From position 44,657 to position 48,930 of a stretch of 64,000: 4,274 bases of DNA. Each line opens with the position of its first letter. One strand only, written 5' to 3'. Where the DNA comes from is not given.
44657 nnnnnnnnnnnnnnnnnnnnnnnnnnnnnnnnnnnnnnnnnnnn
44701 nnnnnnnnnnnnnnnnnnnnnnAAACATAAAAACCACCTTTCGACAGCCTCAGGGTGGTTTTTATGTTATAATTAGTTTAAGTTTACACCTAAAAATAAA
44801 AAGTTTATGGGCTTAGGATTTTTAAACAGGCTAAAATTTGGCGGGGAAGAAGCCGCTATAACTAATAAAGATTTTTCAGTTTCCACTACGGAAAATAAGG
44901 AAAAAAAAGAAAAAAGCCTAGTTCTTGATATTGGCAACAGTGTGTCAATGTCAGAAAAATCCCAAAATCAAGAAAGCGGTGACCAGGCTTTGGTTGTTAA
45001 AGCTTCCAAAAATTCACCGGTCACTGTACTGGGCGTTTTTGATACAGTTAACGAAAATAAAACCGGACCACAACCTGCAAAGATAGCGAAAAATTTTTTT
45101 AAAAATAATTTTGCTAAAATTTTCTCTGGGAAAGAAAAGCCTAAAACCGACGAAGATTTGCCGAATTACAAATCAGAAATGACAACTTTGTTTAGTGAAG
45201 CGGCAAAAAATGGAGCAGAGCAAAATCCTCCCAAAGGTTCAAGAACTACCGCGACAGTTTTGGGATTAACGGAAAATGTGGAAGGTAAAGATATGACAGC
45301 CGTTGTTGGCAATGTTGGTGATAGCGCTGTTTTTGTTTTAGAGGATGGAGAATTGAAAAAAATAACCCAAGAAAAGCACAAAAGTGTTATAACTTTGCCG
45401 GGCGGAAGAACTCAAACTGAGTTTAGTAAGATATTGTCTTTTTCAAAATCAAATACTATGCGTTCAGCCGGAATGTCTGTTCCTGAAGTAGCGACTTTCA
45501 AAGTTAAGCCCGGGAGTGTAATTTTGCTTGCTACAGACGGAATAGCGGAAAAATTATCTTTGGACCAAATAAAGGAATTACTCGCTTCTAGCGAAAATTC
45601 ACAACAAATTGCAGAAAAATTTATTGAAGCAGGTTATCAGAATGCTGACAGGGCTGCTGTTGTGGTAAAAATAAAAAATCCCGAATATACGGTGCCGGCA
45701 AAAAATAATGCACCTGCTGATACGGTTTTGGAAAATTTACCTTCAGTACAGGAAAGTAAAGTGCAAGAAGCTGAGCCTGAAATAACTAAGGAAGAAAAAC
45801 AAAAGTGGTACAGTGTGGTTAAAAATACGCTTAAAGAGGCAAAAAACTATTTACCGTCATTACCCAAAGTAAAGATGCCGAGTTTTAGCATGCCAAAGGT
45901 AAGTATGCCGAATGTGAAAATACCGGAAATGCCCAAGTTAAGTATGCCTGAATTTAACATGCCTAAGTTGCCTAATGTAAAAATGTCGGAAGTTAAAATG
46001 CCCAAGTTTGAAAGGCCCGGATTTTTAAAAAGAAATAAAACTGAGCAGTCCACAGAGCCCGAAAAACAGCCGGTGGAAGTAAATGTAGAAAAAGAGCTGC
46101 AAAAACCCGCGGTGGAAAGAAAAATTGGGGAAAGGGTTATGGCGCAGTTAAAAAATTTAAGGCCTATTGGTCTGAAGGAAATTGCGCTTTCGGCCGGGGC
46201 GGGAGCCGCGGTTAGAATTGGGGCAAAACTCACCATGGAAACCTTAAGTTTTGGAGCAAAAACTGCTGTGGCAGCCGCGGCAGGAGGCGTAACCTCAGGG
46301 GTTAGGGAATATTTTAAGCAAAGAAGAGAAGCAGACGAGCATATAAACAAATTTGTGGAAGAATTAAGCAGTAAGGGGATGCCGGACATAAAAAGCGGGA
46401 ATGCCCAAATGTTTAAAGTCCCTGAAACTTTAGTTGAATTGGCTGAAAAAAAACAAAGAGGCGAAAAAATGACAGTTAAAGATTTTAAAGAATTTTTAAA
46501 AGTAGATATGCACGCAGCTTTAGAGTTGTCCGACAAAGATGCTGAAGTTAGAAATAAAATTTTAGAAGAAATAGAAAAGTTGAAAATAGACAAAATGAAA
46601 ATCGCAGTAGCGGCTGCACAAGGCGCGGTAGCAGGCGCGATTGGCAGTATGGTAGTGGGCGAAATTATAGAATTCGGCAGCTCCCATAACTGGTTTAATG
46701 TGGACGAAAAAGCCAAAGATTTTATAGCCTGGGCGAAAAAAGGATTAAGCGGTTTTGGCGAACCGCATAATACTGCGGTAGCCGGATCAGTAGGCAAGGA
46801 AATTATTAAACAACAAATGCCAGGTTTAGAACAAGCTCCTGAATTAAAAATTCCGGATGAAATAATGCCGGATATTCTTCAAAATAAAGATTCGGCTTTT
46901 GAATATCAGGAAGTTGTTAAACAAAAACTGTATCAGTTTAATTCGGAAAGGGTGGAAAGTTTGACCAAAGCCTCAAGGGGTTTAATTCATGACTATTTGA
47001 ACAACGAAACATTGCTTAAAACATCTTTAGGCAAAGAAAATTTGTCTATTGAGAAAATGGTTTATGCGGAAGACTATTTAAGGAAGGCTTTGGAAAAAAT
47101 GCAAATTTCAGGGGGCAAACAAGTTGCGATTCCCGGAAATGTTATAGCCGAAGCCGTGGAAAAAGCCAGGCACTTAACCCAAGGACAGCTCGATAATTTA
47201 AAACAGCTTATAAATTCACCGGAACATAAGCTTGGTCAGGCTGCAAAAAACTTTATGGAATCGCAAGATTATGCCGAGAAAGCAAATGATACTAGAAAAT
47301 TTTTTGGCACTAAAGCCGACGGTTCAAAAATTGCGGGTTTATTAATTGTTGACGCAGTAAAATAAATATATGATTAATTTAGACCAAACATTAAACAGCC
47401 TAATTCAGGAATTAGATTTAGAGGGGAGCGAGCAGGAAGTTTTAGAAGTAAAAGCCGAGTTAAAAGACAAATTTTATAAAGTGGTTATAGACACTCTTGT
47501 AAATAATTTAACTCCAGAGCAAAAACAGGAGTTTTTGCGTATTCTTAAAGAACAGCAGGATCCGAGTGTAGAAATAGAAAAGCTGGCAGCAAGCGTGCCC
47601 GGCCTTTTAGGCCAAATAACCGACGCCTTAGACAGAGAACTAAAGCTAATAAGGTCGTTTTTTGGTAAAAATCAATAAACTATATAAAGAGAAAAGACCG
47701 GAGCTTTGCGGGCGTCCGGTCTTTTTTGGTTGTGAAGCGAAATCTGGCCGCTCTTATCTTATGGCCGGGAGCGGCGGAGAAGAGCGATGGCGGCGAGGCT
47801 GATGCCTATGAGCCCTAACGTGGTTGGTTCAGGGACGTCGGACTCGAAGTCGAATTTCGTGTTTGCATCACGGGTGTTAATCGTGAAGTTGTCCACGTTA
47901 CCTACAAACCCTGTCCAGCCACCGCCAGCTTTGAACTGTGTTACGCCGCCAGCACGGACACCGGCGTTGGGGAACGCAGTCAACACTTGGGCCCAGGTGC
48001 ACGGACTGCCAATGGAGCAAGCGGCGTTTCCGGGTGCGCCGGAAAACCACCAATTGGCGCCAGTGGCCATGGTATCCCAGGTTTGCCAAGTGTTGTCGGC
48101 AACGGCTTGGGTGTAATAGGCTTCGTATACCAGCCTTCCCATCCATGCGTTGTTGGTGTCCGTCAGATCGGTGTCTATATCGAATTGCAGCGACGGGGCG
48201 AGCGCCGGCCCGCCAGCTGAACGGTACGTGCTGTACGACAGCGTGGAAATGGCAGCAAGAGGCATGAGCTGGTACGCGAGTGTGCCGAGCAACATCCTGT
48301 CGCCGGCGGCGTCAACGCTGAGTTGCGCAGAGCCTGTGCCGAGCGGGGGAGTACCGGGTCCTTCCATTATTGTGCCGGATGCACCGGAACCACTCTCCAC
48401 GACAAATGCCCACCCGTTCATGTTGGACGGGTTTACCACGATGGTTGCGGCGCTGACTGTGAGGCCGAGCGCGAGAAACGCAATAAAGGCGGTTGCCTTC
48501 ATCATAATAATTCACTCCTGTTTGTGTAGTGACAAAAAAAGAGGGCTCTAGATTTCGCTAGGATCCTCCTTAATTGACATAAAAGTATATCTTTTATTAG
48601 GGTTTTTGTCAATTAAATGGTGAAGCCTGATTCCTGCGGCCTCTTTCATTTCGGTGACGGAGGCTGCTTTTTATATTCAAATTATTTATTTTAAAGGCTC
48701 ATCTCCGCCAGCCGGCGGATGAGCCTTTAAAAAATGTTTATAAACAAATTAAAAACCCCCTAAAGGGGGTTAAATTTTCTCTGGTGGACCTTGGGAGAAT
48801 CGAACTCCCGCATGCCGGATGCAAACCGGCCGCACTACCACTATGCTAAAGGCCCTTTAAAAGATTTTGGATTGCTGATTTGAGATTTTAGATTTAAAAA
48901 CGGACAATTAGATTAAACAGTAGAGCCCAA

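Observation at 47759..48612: PEP-CTERM protein with a textbook sigma70 promoter, with no exosortase in view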

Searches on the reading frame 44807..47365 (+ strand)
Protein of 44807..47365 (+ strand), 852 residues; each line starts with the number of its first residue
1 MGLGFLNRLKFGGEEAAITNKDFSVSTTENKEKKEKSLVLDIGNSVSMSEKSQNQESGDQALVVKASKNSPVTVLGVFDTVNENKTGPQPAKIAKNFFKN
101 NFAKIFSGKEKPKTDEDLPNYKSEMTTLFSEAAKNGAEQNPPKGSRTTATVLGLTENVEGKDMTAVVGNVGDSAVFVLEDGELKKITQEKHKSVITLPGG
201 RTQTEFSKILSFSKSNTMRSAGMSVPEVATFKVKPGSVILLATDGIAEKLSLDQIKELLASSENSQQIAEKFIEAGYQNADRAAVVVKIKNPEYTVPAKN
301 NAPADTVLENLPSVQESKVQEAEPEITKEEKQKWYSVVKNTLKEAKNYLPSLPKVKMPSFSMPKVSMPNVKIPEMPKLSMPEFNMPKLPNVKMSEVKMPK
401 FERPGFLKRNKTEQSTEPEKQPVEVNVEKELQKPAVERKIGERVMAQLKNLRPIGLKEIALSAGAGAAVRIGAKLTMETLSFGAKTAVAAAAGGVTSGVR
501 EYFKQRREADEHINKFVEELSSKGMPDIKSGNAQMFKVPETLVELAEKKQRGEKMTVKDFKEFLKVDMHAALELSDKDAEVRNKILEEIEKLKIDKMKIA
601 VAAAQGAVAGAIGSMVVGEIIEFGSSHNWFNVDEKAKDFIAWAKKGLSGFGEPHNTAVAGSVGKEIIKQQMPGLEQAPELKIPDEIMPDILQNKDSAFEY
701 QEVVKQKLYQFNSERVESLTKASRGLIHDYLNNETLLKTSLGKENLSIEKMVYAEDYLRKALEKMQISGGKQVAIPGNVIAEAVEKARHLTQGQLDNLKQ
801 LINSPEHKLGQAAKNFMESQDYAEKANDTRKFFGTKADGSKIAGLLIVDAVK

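Call 64: search_protein_families(library=ncbifam, max_evalue=0.1, proteins=[window:44807-47365:+])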
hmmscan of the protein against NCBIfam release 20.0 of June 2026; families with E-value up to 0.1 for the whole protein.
window:44807-47365:+ (852 aa): 2 families
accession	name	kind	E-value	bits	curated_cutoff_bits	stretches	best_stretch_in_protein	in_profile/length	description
NF033484.1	Stp1_PP2C_phos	equivalog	7.5e-14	51.8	230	1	70-280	22-221/232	Stp1/IreP family PP2C-type Ser/Thr phosphatase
NF058521.1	allophyco_ApcA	equivalog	0.02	14.8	270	0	778-827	6-54/161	allophycocyanin subunit alpha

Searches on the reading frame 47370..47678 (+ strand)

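Call 48: search_protein_families(library=ncbifam, max_evalue=0.1, proteins=[window:47370-47678:+])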
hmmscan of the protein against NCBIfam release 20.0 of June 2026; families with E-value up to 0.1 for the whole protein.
window:47370-47678:+ (102 aa): 3 families
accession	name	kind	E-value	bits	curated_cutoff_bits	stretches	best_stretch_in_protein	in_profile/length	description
NF041107.1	RQC_minor_1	subfamily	0.02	14.5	115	1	2-76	93-164/173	RQC-minor-1 family DNA-binding protein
NF053533.1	salactin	equivalog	0.081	12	400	1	29-92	246-309/335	actin-like salactin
NF046031.1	AntRepSinIBacil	equivalog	0.094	12.8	80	0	28-71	8-51/58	anti-repressor SinI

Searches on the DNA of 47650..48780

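Call 85: search_rna_families(source=window, start=47650, end=48780, threshold=evalue, max_evalue=1)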
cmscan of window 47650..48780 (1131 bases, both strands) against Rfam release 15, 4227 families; matches with E-value up to 1: 9.
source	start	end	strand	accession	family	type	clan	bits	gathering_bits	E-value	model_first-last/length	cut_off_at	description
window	48632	48744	+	RF02325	TtnuHACA18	Gene; snRNA; snoRNA; HACA-box;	-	25.3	100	0.26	1-130/130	no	Tetrahymena snoRNA TtnuHACA18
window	48669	48780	+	RF01859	Phe_leader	Cis-reg; leader;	-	22.9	55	0.38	1-125/125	no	Phenylalanine leader peptide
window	48687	48736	+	RF03701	mir-4041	Gene; miRNA;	-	22.3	74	0.28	1-54/54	no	mir-4041 microRNA precursor family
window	48685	48735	+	RF03751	mir-7445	Gene; miRNA;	-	21.4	79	0.82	1-60/60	no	mir-7445 microRNA precursor family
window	48670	48744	+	RF03826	MIR825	Gene; miRNA;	-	20.6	160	0.8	1-146/146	no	MIR825 microRNA precursor family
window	47774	47820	+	RF01126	sR41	Gene; snRNA; snoRNA; CD-box;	-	19.2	54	0.065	1-53/53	no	Small nucleolar RNA sR41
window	48562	48672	+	RF00021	Spot_42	Gene; sRNA;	-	18.9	80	0.78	1-115/115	no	Spot 42 RNA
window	48690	48731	-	RF03222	mir-4900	Gene; miRNA;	-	18.8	60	0.76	1-75/75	no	mir-4900 microRNA precursor family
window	48533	48623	-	RF02353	BjrC68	Gene; sRNA;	-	15.7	39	0.42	1-82/82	no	Bradyrhizobiaceae sRNA BjrC68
